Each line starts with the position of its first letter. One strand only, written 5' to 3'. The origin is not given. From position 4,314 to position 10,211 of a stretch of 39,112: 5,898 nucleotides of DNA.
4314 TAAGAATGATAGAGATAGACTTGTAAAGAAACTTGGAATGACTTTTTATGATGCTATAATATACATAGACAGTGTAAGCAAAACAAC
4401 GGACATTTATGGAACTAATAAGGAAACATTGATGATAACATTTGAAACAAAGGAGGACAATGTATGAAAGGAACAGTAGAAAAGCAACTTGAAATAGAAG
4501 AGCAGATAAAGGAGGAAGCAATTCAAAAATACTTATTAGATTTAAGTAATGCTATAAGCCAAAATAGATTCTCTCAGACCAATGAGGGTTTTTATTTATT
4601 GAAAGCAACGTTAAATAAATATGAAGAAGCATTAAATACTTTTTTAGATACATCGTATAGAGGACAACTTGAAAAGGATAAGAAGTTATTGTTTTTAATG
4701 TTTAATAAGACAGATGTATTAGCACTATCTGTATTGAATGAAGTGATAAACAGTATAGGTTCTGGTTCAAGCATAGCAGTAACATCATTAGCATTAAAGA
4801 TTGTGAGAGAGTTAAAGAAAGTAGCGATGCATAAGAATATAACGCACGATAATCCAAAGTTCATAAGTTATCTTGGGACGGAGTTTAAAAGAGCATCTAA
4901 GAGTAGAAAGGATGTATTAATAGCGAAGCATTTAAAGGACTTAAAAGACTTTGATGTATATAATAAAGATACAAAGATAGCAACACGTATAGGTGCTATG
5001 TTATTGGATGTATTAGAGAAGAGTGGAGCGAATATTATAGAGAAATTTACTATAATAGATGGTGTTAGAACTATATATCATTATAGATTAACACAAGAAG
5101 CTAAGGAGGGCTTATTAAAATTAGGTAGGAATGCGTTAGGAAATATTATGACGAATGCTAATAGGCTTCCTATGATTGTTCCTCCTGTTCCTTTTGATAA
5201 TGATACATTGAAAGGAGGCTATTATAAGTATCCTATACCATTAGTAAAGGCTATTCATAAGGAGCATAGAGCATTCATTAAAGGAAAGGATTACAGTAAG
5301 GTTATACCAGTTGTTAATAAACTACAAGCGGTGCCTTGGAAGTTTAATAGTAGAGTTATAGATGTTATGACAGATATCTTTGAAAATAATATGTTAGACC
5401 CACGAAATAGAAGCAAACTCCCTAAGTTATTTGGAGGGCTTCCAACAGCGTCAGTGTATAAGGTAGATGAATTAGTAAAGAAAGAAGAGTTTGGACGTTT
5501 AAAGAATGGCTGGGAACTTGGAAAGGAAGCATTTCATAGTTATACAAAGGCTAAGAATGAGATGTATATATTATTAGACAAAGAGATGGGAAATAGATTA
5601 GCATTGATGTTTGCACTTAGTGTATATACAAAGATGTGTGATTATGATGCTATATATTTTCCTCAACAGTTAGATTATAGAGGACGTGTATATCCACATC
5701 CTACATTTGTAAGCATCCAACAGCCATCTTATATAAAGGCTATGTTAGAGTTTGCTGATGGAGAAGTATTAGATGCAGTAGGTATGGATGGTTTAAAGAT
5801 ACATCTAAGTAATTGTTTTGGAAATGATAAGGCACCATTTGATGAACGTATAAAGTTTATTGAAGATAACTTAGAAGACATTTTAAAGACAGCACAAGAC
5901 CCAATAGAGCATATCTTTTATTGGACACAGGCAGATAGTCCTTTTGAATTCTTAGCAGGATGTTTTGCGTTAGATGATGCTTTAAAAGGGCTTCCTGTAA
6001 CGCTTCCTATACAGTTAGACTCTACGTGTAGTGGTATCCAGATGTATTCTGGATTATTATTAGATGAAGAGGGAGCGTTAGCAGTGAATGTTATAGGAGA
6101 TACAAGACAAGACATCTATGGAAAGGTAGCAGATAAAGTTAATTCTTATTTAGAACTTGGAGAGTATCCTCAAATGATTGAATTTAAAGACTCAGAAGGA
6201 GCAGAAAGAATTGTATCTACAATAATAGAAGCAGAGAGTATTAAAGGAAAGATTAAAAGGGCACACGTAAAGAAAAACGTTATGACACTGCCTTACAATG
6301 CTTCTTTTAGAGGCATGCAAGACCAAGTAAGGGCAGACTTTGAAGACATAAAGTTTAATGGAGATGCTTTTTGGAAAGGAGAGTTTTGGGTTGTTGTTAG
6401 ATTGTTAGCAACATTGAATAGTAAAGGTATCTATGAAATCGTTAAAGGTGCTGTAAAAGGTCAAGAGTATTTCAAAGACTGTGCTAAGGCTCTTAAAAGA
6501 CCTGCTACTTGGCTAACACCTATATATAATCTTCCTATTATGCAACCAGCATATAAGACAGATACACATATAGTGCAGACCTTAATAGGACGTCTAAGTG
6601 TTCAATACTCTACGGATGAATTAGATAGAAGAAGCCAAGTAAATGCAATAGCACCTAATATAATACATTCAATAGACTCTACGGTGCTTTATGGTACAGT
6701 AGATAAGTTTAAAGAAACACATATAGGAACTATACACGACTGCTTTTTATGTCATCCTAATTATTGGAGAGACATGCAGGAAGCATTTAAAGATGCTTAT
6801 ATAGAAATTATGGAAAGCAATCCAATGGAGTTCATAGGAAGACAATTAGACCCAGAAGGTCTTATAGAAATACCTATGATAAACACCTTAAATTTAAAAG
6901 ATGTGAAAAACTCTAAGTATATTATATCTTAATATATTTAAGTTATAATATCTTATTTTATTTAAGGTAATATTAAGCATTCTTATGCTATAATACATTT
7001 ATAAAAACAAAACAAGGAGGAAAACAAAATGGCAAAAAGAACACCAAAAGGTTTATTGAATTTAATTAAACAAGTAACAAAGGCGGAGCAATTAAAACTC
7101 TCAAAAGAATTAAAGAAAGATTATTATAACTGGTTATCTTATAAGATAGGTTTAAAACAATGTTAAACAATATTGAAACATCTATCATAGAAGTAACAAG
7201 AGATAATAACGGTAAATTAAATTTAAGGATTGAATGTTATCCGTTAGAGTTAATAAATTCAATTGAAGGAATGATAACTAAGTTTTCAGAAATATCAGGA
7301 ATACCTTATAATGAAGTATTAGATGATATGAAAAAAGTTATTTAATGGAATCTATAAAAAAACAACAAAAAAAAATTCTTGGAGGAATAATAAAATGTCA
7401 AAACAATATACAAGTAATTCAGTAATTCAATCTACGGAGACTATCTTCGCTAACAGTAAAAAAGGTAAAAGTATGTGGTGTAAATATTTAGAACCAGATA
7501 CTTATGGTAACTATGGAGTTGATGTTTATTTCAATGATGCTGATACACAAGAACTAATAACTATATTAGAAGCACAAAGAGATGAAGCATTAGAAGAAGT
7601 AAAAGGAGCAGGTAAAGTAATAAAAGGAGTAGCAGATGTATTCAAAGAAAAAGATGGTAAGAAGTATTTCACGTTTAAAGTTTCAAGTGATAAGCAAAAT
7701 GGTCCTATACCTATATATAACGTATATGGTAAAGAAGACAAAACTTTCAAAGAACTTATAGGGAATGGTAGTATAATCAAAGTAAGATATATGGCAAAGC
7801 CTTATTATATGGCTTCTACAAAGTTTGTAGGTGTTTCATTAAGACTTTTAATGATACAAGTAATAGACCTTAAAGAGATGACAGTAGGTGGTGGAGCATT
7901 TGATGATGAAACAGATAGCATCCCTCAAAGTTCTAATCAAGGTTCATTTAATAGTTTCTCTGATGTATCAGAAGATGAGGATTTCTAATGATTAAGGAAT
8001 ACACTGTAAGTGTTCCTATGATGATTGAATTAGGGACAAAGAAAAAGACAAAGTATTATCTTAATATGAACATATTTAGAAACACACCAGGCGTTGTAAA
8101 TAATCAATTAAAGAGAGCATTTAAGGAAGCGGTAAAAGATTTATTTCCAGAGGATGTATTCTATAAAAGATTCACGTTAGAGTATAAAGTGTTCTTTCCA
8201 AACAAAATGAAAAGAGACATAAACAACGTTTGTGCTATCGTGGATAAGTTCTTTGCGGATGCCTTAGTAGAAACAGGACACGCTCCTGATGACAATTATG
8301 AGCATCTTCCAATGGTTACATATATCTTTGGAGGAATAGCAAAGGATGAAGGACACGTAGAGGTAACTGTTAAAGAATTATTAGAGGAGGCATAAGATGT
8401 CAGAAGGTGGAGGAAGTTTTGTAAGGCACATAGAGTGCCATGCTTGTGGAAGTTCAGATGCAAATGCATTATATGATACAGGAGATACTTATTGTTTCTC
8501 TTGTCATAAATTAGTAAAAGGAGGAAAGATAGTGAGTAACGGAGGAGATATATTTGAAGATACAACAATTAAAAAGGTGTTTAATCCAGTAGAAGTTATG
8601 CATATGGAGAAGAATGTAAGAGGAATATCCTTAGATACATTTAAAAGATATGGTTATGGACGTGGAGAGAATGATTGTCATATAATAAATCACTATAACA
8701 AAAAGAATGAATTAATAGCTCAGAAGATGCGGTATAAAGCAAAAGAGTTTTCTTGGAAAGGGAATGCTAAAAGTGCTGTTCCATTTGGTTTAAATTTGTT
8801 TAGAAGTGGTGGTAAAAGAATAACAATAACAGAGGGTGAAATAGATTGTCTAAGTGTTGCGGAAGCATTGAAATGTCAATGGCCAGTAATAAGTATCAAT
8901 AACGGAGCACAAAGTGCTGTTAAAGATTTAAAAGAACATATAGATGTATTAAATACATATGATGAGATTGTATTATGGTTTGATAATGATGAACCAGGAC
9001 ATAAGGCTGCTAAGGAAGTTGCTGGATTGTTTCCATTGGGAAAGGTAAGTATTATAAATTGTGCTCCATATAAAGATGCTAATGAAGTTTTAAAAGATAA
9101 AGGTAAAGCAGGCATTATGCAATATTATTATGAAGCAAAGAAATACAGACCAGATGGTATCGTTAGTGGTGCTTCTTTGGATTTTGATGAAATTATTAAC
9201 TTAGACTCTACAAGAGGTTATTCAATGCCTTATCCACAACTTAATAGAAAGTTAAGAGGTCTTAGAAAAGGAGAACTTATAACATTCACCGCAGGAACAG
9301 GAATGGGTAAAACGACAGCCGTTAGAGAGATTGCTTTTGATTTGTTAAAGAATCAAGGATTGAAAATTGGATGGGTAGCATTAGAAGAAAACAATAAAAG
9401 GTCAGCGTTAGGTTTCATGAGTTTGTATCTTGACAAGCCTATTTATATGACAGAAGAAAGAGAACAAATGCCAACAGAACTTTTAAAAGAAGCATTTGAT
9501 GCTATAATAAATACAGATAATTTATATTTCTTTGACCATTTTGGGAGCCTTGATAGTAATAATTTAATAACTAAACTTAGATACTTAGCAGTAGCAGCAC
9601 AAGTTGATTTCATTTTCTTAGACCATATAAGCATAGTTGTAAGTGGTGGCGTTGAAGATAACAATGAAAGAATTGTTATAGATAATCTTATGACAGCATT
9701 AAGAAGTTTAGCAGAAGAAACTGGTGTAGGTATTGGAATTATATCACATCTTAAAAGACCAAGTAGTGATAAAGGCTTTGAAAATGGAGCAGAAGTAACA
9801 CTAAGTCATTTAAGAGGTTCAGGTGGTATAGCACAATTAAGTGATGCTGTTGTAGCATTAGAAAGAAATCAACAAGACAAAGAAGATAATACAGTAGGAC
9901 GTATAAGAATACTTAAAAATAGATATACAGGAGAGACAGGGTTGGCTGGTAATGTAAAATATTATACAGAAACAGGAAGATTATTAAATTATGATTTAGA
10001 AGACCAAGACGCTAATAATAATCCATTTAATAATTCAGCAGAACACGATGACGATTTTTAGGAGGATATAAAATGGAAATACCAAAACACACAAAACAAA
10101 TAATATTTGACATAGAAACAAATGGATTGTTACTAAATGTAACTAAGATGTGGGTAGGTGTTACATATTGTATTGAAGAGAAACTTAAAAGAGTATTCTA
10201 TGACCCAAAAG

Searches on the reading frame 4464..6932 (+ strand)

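Call 8: search_protein_families(library=phrogs, proteins=[window:4464-6932:+])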
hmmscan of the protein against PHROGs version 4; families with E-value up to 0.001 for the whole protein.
window:4464-6932:+ (822 aa): 5 families
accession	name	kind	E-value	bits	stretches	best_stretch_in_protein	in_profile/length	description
phrog_414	-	DNA, RNA and nucleotide metabolism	3e-158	529.5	1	4-820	4-814/816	RNA polymerase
phrog_2166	-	DNA, RNA and nucleotide metabolism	6.6e-59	201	1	4-613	18-501/505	N4-like RNA polymerase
phrog_2051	-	DNA, RNA and nucleotide metabolism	1.1e-54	187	2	440-751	6-259/401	RNA polymerase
phrog_20599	-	DNA, RNA and nucleotide metabolism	7.1e-15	56.1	1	441-563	7-121/149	RNA polymerase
phrog_36028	-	DNA, RNA and nucleotide metabolism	3.1e-09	37.7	1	23-313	12-302/320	RNA polymerase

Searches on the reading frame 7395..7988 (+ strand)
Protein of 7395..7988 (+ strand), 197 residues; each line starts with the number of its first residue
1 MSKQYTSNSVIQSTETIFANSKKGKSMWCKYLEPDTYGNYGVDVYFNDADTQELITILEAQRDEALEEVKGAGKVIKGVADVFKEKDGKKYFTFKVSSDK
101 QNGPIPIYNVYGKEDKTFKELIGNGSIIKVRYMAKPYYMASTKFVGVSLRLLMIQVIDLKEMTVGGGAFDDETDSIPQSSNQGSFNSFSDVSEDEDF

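Call 70: search_protein_families(library=pfam, max_evalue=0.01, proteins=[window:7395-7988:+])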
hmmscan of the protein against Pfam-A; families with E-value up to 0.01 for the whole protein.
window:7395-7988:+ (197 aa): 1 family
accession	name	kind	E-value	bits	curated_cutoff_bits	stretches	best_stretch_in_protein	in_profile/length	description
PF21265.3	SBB_T7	-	0.0042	17.1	27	1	74-159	77-169/169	Single-stranded DNA-binding protein, Bacteriophage T7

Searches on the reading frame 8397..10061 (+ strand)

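Call 8: search_protein_families(library=phrogs, proteins=[window:8397-10061:+])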
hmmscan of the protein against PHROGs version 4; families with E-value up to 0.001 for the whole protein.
window:8397-10061:+ (554 aa): 11 families
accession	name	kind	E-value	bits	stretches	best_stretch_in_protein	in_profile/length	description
phrog_239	-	DNA, RNA and nucleotide metabolism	3.5e-165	553.1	1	3-540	34-607/801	DNA primase/helicase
phrog_19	-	DNA, RNA and nucleotide metabolism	1.2e-38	134.4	1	270-539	330-588/621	DnaB-like replicative helicase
phrog_47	-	DNA, RNA and nucleotide metabolism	1.9e-19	70.7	1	75-248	157-334/947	DNA primase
phrog_243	-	DNA, RNA and nucleotide metabolism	3.8e-15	56.6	1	276-510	19-243/273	DnaB-like replicative helicase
phrog_849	-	DNA, RNA and nucleotide metabolism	8.6e-10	39.1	1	112-244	213-340/435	DNA primase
phrog_5482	-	unknown function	4.9e-08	33.1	1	289-496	49-254/341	-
phrog_6444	-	DNA, RNA and nucleotide metabolism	0.00017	21.6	1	178-243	291-362/577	DNA primase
phrog_11530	-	unknown function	0.0003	21.7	1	372-546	2-170/184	-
phrog_18375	-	DNA, RNA and nucleotide metabolism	0.00033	20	1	252-451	334-537/644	DNA primase/helicase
phrog_3123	-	unknown function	0.00079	19.1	0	385-498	440-546/583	-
phrog_510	-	DNA, RNA and nucleotide metabolism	0.00093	19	0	134-237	240-350/667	DNA primase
